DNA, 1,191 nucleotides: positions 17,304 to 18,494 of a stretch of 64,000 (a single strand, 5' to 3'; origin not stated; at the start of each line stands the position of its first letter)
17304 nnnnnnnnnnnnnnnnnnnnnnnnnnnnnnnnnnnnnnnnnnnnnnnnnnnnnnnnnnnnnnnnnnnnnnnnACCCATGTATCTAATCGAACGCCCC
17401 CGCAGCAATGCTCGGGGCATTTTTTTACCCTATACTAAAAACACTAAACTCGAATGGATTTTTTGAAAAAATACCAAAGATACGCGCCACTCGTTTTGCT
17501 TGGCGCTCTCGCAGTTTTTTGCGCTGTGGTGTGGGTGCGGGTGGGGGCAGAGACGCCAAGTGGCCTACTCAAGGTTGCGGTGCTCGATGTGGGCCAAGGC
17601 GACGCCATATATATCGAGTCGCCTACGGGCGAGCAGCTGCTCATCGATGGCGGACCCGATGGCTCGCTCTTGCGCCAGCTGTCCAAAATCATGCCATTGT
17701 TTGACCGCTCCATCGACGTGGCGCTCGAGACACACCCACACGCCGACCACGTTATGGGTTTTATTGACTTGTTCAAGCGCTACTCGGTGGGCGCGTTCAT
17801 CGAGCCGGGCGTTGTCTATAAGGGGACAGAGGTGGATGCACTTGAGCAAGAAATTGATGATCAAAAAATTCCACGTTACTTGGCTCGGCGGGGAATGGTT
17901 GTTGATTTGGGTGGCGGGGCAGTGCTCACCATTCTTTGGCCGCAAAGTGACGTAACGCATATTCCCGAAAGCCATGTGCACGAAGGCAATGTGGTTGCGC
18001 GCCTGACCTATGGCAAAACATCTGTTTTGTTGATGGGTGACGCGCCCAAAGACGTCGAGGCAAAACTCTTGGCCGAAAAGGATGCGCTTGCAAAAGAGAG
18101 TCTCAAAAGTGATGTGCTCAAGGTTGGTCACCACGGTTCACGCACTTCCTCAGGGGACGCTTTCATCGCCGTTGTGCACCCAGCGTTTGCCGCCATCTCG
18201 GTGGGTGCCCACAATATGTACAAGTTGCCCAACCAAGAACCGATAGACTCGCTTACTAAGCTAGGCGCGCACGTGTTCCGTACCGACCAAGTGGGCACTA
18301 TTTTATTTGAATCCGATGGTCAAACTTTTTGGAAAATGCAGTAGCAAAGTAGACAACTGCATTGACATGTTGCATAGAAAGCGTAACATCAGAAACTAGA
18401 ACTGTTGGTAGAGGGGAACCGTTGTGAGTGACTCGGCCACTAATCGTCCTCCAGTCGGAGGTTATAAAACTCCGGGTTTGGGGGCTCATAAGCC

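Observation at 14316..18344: comEC split into a membrane-channel gene and a separate MBL-nuclease gene, with SOD and a desaturase between them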

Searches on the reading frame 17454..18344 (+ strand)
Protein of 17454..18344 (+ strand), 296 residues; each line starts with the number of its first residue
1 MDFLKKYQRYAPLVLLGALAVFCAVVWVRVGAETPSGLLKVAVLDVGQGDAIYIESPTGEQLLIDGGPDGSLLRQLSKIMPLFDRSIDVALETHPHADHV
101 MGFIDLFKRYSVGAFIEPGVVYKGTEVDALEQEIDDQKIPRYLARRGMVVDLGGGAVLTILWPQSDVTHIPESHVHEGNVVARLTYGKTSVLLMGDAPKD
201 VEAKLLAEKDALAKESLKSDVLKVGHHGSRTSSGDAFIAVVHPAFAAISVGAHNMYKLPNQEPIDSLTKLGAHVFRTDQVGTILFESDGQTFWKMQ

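Call 3: search_protein_families(library=pfam, proteins=[window:17454-18344:+], max_evalue=0.01)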
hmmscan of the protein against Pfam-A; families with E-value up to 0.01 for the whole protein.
window:17454-18344:+ (296 aa): 2 families
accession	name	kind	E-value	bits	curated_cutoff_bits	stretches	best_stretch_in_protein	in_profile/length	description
PF00753.33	Lactamase_B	-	5.5e-15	56.3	22.7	1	45-250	2-194/196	Metallo-beta-lactamase superfamily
PF12706.13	Lactamase_B_2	-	0.00013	22.1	27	1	62-110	3-53/200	Beta-lactamase superfamily domain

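Call 4: search_protein_families(library=ncbifam, proteins=[window:17454-18344:+], max_evalue=0.01)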
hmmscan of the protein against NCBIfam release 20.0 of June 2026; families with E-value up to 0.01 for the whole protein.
window:17454-18344:+ (296 aa): 10 families
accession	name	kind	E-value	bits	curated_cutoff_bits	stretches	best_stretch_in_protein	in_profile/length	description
TIGR00361.1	ComEC_Rec2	equivalog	1.1e-29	103.2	190.05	1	6-281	410-663/663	DNA internalization-related competence protein ComEC/Rec2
NF008580.0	PRK11539.1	equivalog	1.3e-21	76.7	969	1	19-284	484-725/758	ComEC family protein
NF049846.1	blaAHM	exception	1.2e-11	44.1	590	1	35-292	59-300/304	AHM family subclass B3-like metallo-beta-lactamase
NF041809.1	Avs1a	equivalog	9e-10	37.8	420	2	184-249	260-324/387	AVAST type 1 anti-phage system MBL fold metallo-hydrolase Avs1a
NF058524.1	6A-MBL_enzyme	equivalog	3.3e-07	29.7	220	0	188-232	214-259/346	anti-phage 6A-MBL system MBL-fold protein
NF041257.1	GntH_guanitoxin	equivalog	4.7e-05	22.4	333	0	167-244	166-244/374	guanitoxin biosynthesis MBL fold metallo-hydrolase GntH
NF038231.1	MBL_Geo_Pelo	equivalog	0.0027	17.3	360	1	58-106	42-85/250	GPMC system MBL fold metallohydrolase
TIGR03413.1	GSH_gloB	equivalog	0.0038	16.6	200.8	0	60-112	21-69/248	hydroxyacylglutathione hydrolase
TIGR02651.1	RNase_Z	equivalog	0.0042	16.2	292.95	1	51-114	20-79/302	ribonuclease Z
NF000801.0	PRK00055.1-3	equivalog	0.0087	15.1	252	0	58-109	28-76/307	ribonuclease Z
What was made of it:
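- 17454..18344 (+): ComEC nuclease subunit: basic N-terminus, one TM helix (equivalent to TM11), a short linker and a ComEC-type MBL domain predicted to face outside the cell. TIGR00361 positions 410-663 at 1e-29 (call 4).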

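Call 5: find_homologous_proteins(query=window:17454-18344:+, max_evalue=0.00001)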
Query window:17454-18344:+ (296 aa): 5517 proteins with E <= 0.00001 among 8000 candidates; the best 120 are listed.
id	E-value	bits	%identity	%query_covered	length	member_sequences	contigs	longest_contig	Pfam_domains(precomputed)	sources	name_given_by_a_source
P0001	1.8e-193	659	100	100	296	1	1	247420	PF00753.34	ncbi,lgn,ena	ncbi:MAG: MBL fold metallo-hydrolase [bacterium]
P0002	8.2e-157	539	80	100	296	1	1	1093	PF00753.34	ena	-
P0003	2.6e-148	511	76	100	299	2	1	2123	PF12706.14,PF00753.34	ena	-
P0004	1.2e-124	433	66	100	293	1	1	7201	PF00753.34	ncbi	-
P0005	8.8e-122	424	70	93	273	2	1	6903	PF12706.14,PF00753.34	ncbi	-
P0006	9.9e-122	424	66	97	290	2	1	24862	PF12706.14,PF00753.34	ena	-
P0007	1.2e-118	414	67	96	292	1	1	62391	PF12706.14,PF00753.34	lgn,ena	-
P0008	1.3e-118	414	64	99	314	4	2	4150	PF00753.34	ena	-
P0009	2.3e-118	413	65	97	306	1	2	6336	PF12706.14,PF00753.34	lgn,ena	-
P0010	7.2e-118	411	64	100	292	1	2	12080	PF00753.34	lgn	-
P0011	1.3e-116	407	69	93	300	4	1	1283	PF12706.14,PF00753.34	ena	-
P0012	1.6e-114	400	67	89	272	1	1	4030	PF00753.34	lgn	-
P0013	5.1e-111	389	61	100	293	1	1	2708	PF00753.34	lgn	-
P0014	1.3e-107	378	57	100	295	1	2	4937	PF00753.34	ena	-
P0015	2.5e-107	377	58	100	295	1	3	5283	PF12706.14,PF00753.34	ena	-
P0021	6.7e-100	352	56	100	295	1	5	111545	PF12706.14,PF00753.34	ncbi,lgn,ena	-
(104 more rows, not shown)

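Call 8: find_encoding_contigs(protein=P0021, flank=8000, max_places=2)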
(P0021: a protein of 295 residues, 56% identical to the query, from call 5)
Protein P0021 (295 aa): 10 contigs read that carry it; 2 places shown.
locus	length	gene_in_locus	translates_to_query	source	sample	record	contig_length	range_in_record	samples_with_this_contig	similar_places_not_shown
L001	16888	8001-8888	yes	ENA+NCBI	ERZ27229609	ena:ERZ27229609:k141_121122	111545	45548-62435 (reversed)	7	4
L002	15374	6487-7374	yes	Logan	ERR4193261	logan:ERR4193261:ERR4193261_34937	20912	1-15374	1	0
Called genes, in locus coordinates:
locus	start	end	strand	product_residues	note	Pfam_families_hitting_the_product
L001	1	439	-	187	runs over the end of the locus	PF02353:CMAS (weak), PF03848:TehB, PF05401:NodS (weak), PF13489:Methyltransf_23, PF13847:Methyltransf_31, PF08241:Methyltransf_11, PF08242:Methyltransf_12, PF13649:Methyltransf_25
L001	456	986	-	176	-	PF00856:SET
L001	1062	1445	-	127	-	PF11969:DcpS_C, PF01230:HIT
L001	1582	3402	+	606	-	PF01368:DHH, PF02272:DHHA1 (weak), PF17768:RecJ_OB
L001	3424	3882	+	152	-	PF00293:NUDIX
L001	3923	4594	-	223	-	-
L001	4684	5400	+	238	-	PF00075:RNase_H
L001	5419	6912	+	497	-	PF13567:DUF4131, PF03772:Competence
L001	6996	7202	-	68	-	-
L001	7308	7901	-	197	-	PF02777:Sod_Fe_C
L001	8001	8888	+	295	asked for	PF00753:Lactamase_B, PF12706:Lactamase_B_2 (weak)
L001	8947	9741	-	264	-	-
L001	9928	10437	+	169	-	-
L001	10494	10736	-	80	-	PF00830:Ribosomal_L28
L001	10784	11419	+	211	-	PF02163:Peptidase_M50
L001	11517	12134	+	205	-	PF01551:Peptidase_M23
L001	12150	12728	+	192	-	-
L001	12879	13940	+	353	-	PF01180:DHO_dh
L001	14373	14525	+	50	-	-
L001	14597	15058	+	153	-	-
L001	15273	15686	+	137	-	PF00164:Ribosom_S12_S23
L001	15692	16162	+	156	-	PF00177:Ribosomal_S7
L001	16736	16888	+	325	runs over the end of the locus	PF01933:CofD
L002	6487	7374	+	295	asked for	PF00753:Lactamase_B, PF12706:Lactamase_B_2 (weak)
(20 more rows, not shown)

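Call 9: find_encoding_contigs(protein=P0007, flank=8000, max_places=2)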
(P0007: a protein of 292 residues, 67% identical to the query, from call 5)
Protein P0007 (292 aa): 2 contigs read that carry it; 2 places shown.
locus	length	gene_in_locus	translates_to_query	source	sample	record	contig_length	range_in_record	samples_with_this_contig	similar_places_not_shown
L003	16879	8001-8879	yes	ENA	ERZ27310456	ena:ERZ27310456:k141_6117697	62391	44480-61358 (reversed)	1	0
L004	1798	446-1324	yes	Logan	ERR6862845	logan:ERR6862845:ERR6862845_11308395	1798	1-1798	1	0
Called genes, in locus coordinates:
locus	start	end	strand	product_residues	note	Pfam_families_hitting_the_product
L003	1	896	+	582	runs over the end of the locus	PF05157:MshEN, PF00437:T2SSE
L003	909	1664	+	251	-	PF00121:TIM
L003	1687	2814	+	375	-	PF00162:PGK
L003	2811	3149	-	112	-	PF11969:DcpS_C, PF01230:HIT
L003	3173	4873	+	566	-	PF01368:DHH, PF02272:DHHA1, PF17768:RecJ_OB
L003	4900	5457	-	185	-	-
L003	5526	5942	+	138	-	PF00075:RNase_H, PF13456:RVT_3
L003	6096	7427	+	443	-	PF13567:DUF4131, PF03772:Competence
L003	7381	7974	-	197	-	PF02777:Sod_Fe_C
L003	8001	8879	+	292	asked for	PF00753:Lactamase_B, PF12706:Lactamase_B_2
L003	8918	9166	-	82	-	PF00830:Ribosomal_L28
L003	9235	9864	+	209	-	PF02163:Peptidase_M50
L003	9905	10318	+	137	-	PF00164:Ribosom_S12_S23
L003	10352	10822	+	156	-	PF00177:Ribosomal_S7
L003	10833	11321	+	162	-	-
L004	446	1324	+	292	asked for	PF00753:Lactamase_B, PF12706:Lactamase_B_2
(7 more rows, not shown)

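Call 10: find_encoding_contigs(protein=P0006, flank=8000, max_places=2)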
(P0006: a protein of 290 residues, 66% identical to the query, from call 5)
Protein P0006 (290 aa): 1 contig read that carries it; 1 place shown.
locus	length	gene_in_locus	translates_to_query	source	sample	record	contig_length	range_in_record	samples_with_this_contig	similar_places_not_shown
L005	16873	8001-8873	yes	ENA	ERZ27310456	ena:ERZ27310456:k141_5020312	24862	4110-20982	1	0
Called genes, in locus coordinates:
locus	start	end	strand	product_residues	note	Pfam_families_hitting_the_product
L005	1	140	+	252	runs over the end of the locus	PF00121:TIM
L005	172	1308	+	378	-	PF00162:PGK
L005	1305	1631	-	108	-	PF11969:DcpS_C, PF01230:HIT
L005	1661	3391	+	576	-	PF01368:DHH, PF02272:DHHA1, PF17768:RecJ_OB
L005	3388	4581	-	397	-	-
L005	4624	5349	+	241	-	PF00075:RNase_H, PF01693:Cauli_VI (weak)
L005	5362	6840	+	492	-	PF13567:DUF4131, PF03772:Competence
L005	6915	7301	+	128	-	-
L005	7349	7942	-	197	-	PF02777:Sod_Fe_C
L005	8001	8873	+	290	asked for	PF00753:Lactamase_B, PF12706:Lactamase_B_2 (weak)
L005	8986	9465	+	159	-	PF01575:MaoC_dehydratas, PF13452:FAS1_DH_region (weak)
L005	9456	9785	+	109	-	-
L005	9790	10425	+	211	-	PF02163:Peptidase_M50 (weak)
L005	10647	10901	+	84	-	PF00164:Ribosom_S12_S23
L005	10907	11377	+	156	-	PF00177:Ribosomal_S7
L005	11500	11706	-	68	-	-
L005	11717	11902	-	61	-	-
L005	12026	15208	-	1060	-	-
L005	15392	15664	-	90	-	-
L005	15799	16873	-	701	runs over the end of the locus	-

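Call 19: search_protein_representatives(protein=window:17454-18344:+)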
Query: 296 residues. Proteins with E-value up to 0.001 (for the whole library): 48863; up to 1e-10: 28713; up to 1e-30: 3265. The best 150 are listed.
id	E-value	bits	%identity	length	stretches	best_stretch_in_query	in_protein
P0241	1.5e-86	306.8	52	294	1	8-292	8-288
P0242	4.5e-76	272.4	49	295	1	11-294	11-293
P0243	5.0e-68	246.0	45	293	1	9-292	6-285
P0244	1.4e-66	241.2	47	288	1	9-292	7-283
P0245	1.4e-64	234.6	45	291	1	16-291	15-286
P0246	1.8e-64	234.3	45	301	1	16-292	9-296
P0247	3.7e-64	233.3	48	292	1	6-294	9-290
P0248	4.0e-64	233.1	46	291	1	18-294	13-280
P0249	5.8e-64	232.6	44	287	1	9-293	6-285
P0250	1.1e-62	228.4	42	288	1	8-293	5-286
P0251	1.9e-62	227.7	45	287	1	38-288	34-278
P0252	7.9e-62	225.6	43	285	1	10-291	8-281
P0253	9.1e-62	225.4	44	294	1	3-291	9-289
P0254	2.7e-61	223.8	45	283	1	16-291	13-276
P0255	4.7e-61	223.1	48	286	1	37-290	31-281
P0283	5.3e-56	206.5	44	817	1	16-293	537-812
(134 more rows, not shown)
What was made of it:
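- About 137 of the 150 best 50%-identity cluster representatives of the nuclease are 268-347 aa (call 19).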

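Call 21: find_related_loci(query=A1, collection=genome_contigs, flank=10000)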
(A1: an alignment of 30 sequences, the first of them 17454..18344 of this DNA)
Query A1 (296 aa) in genome_contigs; peptide patterns used: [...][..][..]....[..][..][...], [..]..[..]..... (x = any residue, [..] = any of these).
600 stretches matched a pattern (row limit reached: there are more); 591 encode a relative of the query (tblastn E <= 1e-3); the best 80 are kept; 80 distinct loci.
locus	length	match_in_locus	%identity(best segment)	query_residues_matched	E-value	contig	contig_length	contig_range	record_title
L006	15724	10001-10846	52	4-292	2e-90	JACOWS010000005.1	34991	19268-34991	MAG: Patescibacteria group bacterium isolate NC_groundwater_132_Ag_S-0.1um_53_12 S4_GD2017_2_S1_scaffold_712, whole geno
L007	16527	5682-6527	45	1-291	6e-77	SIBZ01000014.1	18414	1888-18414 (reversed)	MAG: Candidatus Taylorbacteria bacterium isolate Baikal-deep-G190 BACOMB-C14471, whole genome shotgun sequence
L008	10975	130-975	47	1-292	1e-76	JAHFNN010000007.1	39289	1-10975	MAG: Candidatus Nomurabacteria bacterium isolate nzgw481 NODE_1310_length_39290_cov_2.948914, whole genome shotgun seque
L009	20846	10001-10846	46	1-290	6e-79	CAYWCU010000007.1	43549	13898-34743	MAG TPA_asm: uncultured Candidatus Saccharibacteria bacterium isolate binchicken_co132_51 genome assembly, contig: NODE_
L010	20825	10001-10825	44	9-289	1e-70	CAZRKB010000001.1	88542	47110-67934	MAG TPA_asm: uncultured Candidatus Saccharibacteria bacterium isolate SRP342105_co1_235 genome assembly, contig: NODE_31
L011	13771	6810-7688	41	1-296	7e-71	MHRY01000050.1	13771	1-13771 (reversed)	MAG: Candidatus Taylorbacteria bacterium RIFCSPLOWO2_01_FULL_45_34b rifcsplowo2_01_scaffold_9967, whole genome shotgun s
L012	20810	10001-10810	43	15-292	2e-69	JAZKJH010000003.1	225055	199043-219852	MAG: Patescibacteria group bacterium isolate ADI_DC_SW_02_SPN_11032020-bin097_1 DCSW02SPN_B097_1_000000000003, whole gen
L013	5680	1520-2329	43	18-294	3e-68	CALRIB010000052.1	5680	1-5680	MAG: Candidatus Nomurabacteria bacterium isolate MaH-09apr19-211 genome assembly, contig: MaH-09apr19-C34418, whole geno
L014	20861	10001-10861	41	1-296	7e-68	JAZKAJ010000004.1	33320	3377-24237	MAG: Patescibacteria group bacterium isolate ADI_H3L2_1_122_18_3-bin016 ADIH3L21_B016_0_000000000004, whole genome shotg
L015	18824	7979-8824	40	8-294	9e-68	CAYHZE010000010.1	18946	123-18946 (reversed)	MAG TPA_asm: uncultured Candidatus Saccharibacteria bacterium isolate ERP119705_co17_184 genome assembly, contig: NODE_3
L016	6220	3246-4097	41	1-289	2e-67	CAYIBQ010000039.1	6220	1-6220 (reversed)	MAG TPA_asm: uncultured Candidatus Saccharibacteria bacterium isolate ERP119705_co1_646 genome assembly, contig: NODE_20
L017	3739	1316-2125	42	19-294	4e-67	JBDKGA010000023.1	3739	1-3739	MAG: Candidatus Parcubacteria bacterium isolate farmington_2019_sw_WHONDRS-S19S_0053_B_bin.33 scaffold_609413, whole gen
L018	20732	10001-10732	44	39-288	5e-67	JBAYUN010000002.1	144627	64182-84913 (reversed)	MAG: Candidatus Paceibacterota bacterium isolate SO_2016_LW3_36 scaffold00160_LW162_2016, whole genome shotgun sequence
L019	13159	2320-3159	42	1-290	7e-66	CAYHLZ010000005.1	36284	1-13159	MAG TPA_asm: uncultured Candidatus Saccharibacteria bacterium isolate ERP119705_co13_60 genome assembly, contig: NODE_13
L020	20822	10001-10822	43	14-294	9e-65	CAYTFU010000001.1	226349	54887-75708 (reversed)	MAG TPA_asm: uncultured Candidatus Saccharibacteria bacterium isolate ERP113451_co1_10 genome assembly, contig: NODE_10_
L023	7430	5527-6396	37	19-292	9e-61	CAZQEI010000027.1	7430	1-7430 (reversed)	MAG TPA_asm: uncultured Gammaproteobacteria bacterium isolate SRP272421_co2_478 genome assembly, contig: NODE_39314_leng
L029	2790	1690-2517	40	5-289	2e-60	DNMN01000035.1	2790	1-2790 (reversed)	MAG TPA_asm: Candidatus Yonathbacteria bacterium isolate UBA12043 contig_40321, whole genome shotgun sequence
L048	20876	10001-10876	36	2-291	9e-54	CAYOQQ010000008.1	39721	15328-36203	MAG TPA_asm: uncultured Candidatus Saccharibacteria bacterium isolate SRP278252_co2_198 genome assembly, contig: NODE_18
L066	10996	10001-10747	38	39-290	1e-49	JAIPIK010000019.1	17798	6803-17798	MAG: Candidatus Gracilibacteria bacterium isolate Tobar13.5m-G72 Tobar13-5m-C3575, whole genome shotgun sequence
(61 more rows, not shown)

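Call 32: search_solved_structures(query=A1, max_evalue=0.001, show_alignments=1)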
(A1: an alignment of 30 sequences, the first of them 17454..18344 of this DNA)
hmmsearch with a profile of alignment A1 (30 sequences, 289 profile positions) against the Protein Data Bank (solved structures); distinct sequences matched with E-value up to 0.001: 28.
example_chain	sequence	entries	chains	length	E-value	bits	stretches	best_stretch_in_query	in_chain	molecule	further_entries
30bt_A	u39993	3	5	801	2.9e-63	216.8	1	10-286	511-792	Beta-lactamase-like domain | ComEC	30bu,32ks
9ic4_A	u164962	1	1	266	3.3e-62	213.3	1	34-287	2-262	Competence protein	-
9vc6_A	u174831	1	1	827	2.1e-46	161.4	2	83-282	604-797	Competence protein ComEC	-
9vcb_A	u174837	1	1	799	3.8e-28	101.5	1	151-283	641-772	DNA internalization-related competence protein ComEC/Rec2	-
9vcf_A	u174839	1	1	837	4.4e-28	101.3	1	151-283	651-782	DNA internalization-related competence protein ComEC/Rec2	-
9vc9_A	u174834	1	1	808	1.5e-27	99.6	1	168-284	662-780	Dna internalization-related competence protein rec2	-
3adr_A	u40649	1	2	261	7.1e-07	31.7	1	49-131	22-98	Putative uncharacterized protein ST1585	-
7dck_A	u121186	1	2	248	2.5e-06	29.9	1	48-107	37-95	Lactamase_B domain-containing protein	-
1wra_A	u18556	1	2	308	4.6e-06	29.1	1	80-240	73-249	Teichoic acid phosphorylcholine esterase/choline binding protein E (cbpE)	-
12qj_A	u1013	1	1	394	1.3e-05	27.6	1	82-240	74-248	Choline binding protein E CbpE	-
7l0b_A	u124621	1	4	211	1.4e-05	27.5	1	36-113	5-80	Hydroxyacylglutathione hydrolase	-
2bib_A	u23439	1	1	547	3.3e-05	26.2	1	80-240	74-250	TEICHOIC ACID PHOSPHORYLCHOLINE ESTERASE/ CHOLINE BINDING PROTEIN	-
2p4z_A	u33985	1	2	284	6e-05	25.4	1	56-115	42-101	Metal-dependent hydrolases of the beta-lactamase superfamily II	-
6m8q_A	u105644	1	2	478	0.0001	24.6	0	26-217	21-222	Cleavage and polyadenylation specificity factor subunit 3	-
8t1q_A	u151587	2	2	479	0.0001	24.6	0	26-217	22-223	Cleavage and polyadenylation specificity factor subunit 3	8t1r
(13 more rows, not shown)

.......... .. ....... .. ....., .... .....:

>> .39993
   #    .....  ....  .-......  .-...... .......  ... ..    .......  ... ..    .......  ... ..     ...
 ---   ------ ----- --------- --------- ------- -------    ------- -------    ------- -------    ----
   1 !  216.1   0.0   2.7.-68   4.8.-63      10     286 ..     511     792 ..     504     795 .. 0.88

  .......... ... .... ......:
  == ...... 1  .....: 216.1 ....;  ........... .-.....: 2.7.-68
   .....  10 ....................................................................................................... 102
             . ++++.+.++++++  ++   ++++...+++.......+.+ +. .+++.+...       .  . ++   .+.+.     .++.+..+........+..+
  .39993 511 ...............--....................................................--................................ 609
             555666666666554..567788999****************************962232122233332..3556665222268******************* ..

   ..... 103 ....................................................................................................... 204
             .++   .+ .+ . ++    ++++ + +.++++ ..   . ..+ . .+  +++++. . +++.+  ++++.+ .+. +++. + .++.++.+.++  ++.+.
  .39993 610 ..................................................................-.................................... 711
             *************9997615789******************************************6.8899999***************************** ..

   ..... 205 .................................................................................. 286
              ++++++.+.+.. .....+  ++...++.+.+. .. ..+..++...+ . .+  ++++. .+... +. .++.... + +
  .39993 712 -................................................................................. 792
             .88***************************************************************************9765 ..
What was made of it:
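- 17454..18344 (+): The family profile matches 30bt_A residues 511-792 at 3e-63 (call 32).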
